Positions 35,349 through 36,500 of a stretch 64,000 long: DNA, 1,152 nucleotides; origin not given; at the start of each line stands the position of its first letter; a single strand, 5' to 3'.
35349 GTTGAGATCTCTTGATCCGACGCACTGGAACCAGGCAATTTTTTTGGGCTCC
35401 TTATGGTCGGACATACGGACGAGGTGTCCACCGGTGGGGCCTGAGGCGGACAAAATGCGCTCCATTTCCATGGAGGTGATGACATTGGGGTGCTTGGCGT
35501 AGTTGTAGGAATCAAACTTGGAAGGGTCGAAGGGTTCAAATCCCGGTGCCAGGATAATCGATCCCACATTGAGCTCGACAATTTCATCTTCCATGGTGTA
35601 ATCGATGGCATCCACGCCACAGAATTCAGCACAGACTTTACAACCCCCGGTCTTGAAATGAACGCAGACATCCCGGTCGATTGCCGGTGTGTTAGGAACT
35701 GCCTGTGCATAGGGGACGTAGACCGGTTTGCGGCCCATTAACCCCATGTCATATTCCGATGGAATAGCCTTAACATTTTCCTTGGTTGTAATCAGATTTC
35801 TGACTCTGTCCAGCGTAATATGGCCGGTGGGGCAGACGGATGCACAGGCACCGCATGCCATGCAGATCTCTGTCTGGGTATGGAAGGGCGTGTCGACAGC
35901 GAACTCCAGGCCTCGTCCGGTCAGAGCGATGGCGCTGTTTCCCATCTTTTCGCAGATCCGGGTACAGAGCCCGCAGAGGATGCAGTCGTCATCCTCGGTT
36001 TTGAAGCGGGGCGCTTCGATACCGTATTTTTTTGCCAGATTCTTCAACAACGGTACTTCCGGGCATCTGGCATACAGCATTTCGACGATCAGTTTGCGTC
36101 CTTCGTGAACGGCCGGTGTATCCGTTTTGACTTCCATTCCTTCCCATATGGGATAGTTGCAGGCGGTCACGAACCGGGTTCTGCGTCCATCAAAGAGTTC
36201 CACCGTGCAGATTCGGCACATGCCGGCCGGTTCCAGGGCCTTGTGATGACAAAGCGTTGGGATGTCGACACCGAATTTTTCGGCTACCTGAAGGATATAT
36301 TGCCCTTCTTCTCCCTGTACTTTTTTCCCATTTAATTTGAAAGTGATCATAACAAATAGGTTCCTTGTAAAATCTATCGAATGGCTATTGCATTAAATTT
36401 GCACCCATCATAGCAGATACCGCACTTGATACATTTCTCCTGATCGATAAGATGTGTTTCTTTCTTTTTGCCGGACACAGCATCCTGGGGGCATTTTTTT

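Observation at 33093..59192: Three HdrA paralogs in one window carry three different modules at the same structural hotspot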

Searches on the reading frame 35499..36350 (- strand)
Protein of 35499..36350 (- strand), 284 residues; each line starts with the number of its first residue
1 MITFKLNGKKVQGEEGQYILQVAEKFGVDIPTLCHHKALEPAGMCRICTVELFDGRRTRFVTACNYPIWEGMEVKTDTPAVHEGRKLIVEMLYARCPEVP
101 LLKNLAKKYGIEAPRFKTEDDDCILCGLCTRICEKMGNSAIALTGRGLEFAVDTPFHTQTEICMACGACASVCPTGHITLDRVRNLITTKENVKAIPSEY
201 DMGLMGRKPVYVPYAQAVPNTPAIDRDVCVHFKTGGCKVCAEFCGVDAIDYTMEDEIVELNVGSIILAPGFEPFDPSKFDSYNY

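Call 49: search_solved_structures(query=window:35499-36350:-, max_evalue=1e-10, show_alignments=4)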
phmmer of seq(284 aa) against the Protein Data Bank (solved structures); distinct sequences matched with E-value up to 1e-10: 64 (the best 60 are shown).
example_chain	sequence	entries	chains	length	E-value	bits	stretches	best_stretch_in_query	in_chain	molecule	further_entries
9mqx_A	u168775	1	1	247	8.6e-40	140.1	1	18-179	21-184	NADH:ubiquinone oxidoreductase chain G-like protein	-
8a6t_A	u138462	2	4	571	6e-29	104.5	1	1-179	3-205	Electron bifurcating hydrogenase subunit HydA1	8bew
9bov_A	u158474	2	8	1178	1e-25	93.9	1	4-94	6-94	Molybdopterin oxidoreductase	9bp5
8oh5_C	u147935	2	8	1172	8.3e-25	90.9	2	2-92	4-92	Formate dehydrogenase-O, major subunit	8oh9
7q4v_A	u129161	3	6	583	1.1e-22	84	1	2-94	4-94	Iron hydrogenase HydA1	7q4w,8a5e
7p5h_A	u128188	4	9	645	7.3e-22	81.3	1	14-193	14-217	Fe-hydrogenase, subunit alpha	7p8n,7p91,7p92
7t2r_A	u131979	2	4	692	9.9e-22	80.8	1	2-94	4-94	NiFe hydrogenase subunit A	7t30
7q5y_A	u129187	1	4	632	1.6e-21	80.1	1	8-97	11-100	NADH dehydrogenase I chain G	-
7zm7_A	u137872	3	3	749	3.6e-20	75.7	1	4-97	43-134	NADH-ubiquinone oxidoreductase-like protein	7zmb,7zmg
9wxb_B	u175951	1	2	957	1.2e-19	74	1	2-94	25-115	Formate dehydrogenase alpha subunit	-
6tg9_A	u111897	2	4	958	7.9e-19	71.3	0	6-94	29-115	Formate dehydrogenase subunit alpha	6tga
7arc_G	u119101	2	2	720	3e-18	69.4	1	6-97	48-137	75 kDa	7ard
9iho_G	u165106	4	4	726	7.8e-18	68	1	5-97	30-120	NUAM (75 kDa) subunit of mitochondrial NADH:ubiquinone oxidoreductase (Complex I)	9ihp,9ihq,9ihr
7vw6_A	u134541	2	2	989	1.3e-17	67.3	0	2-102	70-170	Formate dehydrogenase | Tungsten-containing formate dehydrogenase alpha subunit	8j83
7e5z_A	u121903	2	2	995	1.3e-17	67.3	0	2-102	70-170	Formate dehydrogenase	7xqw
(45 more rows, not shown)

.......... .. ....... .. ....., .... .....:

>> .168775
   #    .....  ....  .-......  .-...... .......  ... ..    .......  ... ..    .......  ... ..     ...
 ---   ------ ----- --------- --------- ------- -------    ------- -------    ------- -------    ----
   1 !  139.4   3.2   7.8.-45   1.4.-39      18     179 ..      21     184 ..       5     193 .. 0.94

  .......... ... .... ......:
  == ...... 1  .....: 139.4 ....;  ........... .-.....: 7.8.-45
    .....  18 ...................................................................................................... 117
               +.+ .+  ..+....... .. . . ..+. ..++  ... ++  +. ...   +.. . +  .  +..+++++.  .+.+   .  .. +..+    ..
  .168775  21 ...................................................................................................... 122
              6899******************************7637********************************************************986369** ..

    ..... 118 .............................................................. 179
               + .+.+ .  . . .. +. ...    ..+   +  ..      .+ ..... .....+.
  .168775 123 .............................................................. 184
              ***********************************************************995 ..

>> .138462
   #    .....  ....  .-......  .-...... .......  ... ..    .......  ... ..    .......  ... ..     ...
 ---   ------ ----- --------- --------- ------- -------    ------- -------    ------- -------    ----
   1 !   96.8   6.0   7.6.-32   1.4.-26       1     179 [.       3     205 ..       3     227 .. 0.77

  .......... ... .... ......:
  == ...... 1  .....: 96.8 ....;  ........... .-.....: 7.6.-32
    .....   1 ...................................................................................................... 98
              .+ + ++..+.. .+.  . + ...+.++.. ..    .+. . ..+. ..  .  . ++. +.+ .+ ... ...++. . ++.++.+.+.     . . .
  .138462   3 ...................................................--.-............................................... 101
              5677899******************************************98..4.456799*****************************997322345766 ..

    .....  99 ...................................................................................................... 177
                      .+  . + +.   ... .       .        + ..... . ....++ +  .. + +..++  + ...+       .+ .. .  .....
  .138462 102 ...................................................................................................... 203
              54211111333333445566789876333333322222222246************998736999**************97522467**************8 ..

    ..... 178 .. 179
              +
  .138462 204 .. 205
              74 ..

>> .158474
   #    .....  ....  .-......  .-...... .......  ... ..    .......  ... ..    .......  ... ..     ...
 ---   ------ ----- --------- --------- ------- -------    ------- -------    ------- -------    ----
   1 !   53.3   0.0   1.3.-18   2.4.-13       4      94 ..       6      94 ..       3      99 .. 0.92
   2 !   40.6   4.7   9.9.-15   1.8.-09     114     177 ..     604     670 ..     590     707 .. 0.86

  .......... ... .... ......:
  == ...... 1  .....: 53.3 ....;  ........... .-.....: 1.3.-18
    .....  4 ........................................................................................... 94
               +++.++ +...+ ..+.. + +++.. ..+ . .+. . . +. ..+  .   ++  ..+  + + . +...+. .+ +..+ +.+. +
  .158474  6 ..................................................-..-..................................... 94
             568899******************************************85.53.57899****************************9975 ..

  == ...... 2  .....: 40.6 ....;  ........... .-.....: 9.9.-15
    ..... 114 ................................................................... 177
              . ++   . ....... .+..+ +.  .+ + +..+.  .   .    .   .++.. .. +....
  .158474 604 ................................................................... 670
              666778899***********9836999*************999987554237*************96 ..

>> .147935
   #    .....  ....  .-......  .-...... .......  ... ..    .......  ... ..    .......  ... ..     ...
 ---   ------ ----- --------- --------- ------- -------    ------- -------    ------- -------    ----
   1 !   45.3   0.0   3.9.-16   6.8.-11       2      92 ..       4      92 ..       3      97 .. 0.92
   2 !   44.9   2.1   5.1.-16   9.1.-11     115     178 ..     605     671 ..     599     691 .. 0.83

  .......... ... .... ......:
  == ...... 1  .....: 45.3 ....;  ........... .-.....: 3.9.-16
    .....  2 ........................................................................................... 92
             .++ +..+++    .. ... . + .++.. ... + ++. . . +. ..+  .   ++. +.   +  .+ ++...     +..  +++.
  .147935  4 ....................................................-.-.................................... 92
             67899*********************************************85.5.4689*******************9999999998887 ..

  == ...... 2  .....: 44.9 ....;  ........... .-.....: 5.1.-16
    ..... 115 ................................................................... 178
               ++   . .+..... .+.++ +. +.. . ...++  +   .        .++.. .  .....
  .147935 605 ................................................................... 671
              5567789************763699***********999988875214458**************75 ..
